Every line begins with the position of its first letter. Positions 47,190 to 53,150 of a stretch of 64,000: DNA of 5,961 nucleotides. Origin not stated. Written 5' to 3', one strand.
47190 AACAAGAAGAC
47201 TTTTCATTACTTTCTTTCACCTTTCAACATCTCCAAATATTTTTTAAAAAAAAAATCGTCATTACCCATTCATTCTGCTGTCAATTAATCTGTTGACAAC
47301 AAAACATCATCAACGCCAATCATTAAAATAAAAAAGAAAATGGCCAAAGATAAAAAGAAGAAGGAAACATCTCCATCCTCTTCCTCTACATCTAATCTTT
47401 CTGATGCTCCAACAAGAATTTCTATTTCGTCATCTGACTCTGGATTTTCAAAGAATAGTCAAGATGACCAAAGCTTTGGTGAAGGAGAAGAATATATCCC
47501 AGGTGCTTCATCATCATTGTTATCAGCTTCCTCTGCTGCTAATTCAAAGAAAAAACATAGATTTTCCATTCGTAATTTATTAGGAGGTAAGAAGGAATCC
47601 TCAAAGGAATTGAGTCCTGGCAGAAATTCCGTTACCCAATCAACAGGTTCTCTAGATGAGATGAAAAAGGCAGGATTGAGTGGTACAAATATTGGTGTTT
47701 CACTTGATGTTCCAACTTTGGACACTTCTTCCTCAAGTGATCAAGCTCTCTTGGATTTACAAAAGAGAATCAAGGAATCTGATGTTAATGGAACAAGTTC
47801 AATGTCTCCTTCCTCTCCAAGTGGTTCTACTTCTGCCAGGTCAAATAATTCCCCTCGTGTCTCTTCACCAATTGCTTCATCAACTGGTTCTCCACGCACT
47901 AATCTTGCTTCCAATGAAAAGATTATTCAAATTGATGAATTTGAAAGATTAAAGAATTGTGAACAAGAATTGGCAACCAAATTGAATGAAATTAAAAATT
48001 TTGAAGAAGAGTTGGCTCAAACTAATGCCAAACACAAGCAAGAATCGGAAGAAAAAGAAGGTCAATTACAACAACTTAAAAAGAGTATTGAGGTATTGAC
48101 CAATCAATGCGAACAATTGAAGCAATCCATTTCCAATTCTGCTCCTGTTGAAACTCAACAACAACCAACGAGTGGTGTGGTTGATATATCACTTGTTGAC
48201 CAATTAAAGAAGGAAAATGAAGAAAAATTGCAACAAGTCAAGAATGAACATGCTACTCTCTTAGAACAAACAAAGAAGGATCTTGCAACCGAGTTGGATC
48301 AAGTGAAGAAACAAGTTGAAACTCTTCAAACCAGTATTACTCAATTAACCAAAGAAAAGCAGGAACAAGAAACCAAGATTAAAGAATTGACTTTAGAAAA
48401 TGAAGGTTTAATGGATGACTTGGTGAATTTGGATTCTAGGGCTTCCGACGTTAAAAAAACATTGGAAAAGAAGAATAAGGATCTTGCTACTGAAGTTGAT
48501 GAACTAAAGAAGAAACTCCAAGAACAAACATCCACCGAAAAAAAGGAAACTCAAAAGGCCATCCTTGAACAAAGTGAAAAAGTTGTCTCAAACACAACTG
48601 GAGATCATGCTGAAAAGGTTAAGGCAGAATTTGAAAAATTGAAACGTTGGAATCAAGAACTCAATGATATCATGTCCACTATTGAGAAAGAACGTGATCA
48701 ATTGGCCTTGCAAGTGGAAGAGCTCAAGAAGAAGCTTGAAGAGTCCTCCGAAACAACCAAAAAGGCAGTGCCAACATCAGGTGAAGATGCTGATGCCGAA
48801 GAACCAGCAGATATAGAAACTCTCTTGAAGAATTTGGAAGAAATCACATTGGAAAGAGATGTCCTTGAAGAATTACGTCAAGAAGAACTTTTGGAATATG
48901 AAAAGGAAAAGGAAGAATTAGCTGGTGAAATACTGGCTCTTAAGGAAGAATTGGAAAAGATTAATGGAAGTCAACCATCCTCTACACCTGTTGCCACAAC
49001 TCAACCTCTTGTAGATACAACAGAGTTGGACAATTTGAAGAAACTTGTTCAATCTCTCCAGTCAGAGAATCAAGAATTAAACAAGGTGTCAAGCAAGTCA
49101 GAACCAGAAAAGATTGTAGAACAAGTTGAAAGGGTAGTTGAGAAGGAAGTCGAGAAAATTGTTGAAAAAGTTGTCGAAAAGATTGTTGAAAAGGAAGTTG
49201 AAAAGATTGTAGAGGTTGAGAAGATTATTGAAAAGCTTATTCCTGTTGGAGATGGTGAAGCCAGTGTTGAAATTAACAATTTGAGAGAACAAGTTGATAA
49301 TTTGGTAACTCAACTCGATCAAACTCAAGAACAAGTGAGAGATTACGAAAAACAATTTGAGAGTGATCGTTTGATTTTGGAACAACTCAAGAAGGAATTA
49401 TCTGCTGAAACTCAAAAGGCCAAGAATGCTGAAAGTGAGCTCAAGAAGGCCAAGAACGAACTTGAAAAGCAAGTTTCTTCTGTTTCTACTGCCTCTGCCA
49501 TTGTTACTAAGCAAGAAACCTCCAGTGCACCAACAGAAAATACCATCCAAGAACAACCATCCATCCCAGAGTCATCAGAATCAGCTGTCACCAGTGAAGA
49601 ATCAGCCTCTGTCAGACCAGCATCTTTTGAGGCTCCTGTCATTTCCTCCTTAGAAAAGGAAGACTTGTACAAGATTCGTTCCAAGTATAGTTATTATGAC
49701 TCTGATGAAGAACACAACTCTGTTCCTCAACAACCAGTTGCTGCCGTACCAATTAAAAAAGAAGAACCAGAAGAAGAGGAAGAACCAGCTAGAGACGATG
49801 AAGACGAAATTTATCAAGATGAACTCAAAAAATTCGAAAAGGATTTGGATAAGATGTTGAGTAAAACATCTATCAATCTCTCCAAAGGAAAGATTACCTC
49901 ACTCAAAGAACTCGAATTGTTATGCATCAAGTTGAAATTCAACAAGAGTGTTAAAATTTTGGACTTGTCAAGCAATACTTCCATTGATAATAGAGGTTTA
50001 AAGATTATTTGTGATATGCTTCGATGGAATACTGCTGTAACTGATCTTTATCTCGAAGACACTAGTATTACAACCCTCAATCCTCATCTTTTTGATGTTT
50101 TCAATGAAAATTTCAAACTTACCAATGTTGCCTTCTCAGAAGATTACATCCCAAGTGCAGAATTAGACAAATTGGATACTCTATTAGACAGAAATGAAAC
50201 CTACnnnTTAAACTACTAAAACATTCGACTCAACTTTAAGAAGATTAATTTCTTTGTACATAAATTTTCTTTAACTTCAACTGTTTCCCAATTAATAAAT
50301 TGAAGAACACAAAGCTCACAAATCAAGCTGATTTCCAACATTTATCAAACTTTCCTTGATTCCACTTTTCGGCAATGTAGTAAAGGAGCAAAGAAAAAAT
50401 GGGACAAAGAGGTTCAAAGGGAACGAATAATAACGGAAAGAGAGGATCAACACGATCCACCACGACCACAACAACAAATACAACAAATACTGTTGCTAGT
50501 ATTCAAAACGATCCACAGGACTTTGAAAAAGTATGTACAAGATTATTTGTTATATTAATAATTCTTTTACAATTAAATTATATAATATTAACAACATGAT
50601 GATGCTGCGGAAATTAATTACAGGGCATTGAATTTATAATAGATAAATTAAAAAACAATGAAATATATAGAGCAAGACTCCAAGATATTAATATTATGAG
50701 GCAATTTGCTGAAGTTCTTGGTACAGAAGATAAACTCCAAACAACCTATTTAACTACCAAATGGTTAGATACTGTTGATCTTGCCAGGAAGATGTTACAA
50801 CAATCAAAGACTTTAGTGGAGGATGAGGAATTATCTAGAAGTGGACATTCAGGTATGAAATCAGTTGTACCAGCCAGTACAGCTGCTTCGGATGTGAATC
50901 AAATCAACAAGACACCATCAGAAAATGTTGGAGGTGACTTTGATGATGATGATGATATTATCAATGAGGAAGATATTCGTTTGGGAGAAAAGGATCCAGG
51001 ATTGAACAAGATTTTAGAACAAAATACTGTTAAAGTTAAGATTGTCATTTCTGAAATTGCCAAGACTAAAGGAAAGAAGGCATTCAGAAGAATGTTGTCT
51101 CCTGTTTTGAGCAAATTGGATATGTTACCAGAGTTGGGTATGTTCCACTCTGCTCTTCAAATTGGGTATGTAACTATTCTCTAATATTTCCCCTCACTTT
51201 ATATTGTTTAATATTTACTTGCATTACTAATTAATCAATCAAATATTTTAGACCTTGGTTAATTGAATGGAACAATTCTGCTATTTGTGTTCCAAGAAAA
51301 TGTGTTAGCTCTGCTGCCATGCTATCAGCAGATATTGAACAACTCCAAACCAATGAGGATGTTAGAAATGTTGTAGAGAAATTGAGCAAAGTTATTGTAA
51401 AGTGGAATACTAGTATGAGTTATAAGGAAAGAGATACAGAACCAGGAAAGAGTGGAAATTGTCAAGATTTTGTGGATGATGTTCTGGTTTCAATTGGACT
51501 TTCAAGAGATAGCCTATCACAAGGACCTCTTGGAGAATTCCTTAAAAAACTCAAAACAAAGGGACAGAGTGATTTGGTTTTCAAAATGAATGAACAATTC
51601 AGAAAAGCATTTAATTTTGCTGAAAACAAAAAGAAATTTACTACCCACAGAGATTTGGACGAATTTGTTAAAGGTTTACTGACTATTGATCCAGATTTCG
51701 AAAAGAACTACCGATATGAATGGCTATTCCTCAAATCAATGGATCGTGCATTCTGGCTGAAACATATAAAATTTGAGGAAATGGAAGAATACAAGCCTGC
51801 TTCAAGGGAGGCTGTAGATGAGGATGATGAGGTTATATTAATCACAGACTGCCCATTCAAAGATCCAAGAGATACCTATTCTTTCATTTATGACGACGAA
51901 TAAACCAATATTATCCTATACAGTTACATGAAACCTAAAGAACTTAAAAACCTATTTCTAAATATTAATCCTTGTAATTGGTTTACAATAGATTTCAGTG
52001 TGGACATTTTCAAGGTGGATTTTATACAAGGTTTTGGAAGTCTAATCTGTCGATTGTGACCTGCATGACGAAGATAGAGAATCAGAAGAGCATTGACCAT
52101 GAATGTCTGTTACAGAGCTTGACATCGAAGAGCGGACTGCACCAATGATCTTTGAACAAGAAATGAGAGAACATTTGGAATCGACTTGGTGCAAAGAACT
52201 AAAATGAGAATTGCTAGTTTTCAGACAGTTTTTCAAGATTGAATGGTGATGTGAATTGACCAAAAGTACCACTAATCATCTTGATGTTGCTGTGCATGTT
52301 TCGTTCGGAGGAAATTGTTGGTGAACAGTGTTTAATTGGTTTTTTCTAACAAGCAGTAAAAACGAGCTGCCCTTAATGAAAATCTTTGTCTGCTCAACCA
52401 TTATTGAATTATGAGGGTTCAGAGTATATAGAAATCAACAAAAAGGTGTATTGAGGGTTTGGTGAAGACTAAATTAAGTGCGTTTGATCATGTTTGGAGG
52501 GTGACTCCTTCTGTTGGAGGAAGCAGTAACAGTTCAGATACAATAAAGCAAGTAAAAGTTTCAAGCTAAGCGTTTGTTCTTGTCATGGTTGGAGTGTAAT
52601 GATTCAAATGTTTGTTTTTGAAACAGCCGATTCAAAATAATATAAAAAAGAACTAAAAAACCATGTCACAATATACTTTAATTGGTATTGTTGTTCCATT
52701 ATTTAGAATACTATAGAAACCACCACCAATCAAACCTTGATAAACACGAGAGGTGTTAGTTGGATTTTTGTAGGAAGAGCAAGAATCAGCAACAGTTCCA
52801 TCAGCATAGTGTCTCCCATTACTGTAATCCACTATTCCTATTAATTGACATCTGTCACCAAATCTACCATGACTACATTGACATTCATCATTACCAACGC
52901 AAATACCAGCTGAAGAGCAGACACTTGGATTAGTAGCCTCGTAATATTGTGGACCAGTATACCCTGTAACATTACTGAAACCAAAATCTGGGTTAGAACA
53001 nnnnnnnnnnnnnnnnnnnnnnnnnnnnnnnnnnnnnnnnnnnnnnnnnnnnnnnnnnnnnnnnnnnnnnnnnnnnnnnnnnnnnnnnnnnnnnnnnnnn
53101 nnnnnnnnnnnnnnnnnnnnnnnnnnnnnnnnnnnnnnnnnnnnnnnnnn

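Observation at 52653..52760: Paralog B ends in an EGF-like module plus a truncated fibrinogen-like domain start (..KVYCDM, then stop)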

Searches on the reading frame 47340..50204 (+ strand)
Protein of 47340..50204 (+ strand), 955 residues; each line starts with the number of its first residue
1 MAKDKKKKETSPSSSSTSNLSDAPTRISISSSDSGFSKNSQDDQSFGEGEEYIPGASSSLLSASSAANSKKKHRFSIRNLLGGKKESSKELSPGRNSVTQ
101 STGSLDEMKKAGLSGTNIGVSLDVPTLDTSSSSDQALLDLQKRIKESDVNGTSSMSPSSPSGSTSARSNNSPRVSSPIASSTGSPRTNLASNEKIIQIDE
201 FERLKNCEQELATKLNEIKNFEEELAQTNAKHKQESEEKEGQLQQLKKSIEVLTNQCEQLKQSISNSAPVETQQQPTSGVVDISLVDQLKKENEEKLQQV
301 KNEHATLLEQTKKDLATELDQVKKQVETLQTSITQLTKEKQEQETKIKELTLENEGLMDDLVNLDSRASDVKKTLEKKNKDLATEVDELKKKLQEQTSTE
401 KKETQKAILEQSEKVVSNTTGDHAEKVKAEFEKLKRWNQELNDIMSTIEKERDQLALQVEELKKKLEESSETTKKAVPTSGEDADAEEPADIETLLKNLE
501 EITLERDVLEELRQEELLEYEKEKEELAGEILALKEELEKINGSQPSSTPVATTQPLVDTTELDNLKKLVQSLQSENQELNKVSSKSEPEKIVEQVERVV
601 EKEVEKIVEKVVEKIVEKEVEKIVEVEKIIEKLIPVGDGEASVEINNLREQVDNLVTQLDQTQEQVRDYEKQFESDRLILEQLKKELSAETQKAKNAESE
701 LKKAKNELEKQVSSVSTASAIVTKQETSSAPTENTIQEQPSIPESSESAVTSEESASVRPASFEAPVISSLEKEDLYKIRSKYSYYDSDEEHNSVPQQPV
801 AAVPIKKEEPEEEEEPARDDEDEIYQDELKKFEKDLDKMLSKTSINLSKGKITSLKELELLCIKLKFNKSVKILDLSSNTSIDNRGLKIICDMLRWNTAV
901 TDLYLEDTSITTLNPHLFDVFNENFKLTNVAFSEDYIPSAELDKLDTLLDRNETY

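Call 30: search_protein_families(library=pfam, proteins=[window:47340-50204:+], max_evalue=1)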
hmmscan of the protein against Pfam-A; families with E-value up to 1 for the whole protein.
window:47340-50204:+ (955 aa): 2 families
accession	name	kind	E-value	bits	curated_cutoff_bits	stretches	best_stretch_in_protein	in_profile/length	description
PF19111.5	DUF5798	-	0.0013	19.3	27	1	645-704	24-82/89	Family of unknown function (DUF5798)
PF13516.12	LRR_6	-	0.074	13.6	23.4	1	868-888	2-21/24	Leucine Rich repeat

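Call 68: find_encoding_contigs(protein=window:47340-50204:+, flank=10000, max_places=5)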
Protein window:47340-50204:+ (955 aa): no gene with exactly this product is on record in the collection.

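Call 69: list_cluster_members(proteins=[L001:4200-5765:-, L001:6067-7293:+, L001:7368-8231:+, L001:440-931:+, window:47340-50204:+, window:56081-58750:-, window:41455-43086:-, window:43566-44363:-, window:45611-46081:+, window:51319-51900:+])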
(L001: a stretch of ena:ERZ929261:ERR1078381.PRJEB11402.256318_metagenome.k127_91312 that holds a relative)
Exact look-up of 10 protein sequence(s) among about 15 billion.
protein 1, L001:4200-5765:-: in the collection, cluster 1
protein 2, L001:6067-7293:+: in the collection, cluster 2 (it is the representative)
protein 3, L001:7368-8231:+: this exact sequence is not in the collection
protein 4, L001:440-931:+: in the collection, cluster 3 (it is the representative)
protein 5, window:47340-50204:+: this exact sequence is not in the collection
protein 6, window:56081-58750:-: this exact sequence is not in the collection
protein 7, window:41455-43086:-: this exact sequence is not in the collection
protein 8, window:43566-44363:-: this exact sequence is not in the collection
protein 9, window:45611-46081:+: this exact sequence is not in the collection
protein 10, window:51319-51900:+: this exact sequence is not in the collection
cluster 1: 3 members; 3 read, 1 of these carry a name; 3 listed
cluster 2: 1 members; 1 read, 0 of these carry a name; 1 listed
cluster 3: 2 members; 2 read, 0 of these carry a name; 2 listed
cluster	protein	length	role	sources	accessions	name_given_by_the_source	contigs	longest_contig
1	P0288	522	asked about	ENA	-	-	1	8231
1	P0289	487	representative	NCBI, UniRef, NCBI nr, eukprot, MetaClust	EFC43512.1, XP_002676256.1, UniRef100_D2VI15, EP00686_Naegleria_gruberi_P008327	predicted protein [Naegleria gruberi] | Predicted protein n=1 Tax=Naegleria gruberi TaxID=5762 RepID=D2VI15_NAEGR | uncharacterized protein NAEGRDRAFT_68524 [Naegleria gruberi]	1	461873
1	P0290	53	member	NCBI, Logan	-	-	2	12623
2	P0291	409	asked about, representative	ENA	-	-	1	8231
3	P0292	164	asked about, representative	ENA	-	-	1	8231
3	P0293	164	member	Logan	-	-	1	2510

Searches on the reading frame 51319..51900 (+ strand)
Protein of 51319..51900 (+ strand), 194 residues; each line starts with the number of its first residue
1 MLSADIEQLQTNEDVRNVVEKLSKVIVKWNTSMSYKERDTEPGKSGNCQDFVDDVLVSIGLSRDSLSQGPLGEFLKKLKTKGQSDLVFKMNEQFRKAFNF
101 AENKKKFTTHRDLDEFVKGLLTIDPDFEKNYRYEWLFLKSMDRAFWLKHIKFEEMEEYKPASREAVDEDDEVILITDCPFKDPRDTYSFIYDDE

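Call 20: find_encoding_contigs(protein=window:51319-51900:+, flank=10000, max_places=10)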
Protein window:51319-51900:+ (194 aa): no gene with exactly this product is on record in the collection.

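Call 30: search_protein_families(library=pfam, proteins=[window:51319-51900:+], max_evalue=1)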
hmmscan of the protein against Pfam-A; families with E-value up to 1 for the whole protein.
window:51319-51900:+ (194 aa): 0 families

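Call 54: find_related_loci(query=window:51319-51900:+, collection=metagenome_contigs, flank=10000)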
Query window:51319-51900:+ (194 aa) in metagenome_contigs; peptide patterns used: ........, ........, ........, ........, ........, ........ (x = any residue, [..] = any of these).
455 stretches matched a pattern; 4 encode a relative of the query (tblastn E <= 1e-3); 4 distinct loci.
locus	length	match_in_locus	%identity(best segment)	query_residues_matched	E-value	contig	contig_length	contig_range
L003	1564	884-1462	43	1-189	6e-51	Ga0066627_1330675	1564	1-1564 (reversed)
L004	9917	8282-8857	41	1-188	4e-45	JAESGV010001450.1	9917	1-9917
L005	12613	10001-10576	41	1-188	2e-44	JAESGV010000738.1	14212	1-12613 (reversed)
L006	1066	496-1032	42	1-190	7e-46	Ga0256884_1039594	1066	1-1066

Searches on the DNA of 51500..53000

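Call 57: search_rna_families(source=window, start=51500, end=53000, threshold=evalue, max_evalue=1)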
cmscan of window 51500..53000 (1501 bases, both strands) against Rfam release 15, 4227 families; matches with E-value up to 1: 0.
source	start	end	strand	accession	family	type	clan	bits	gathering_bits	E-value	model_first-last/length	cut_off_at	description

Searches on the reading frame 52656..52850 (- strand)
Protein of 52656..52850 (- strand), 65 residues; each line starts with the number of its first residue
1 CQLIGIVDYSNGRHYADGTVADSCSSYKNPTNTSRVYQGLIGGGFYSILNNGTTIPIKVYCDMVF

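Call 8: search_protein_families(library=ncbifam, proteins=[window:52656-52850:-], max_evalue=10)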
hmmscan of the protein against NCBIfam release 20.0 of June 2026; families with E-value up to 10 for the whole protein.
window:52656-52850:- (65 aa): 1 family
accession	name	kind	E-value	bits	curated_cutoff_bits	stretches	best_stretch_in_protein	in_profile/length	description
NF040941.1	GGGWT_bact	domain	0.00019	21.4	30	1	43-63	14-36/46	fibrinogen-like YCDxxxxGGGW domain-containing protein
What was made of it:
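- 52662..52835 (-): Stub of a fibrinogen-related-type domain (58 aa, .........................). It corresponds to what I recall as the disulfide-closed N-terminal 'A' subdomain and keeps both Cys residues (..ADSC.. and ..VYCDM). NF040941 hits at E 1.9e-4, profile 14-36 of 46 (call 8).
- On NCBIfam NF040941 fibrinogen-like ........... domain: B scores 21.4 bits, E 1.9e-4, over profile positions 14-36 of 46 (call 8).
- Closest known: Bacterial 'fibrinogen-like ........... domain-containing proteins'. Different: B matches only profile positions 14-36 of 46 and falls below the cut-off (call 8).
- Checked: The match covers profile positions 14-36 of 46, so it is cut at YCDM (call 8).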
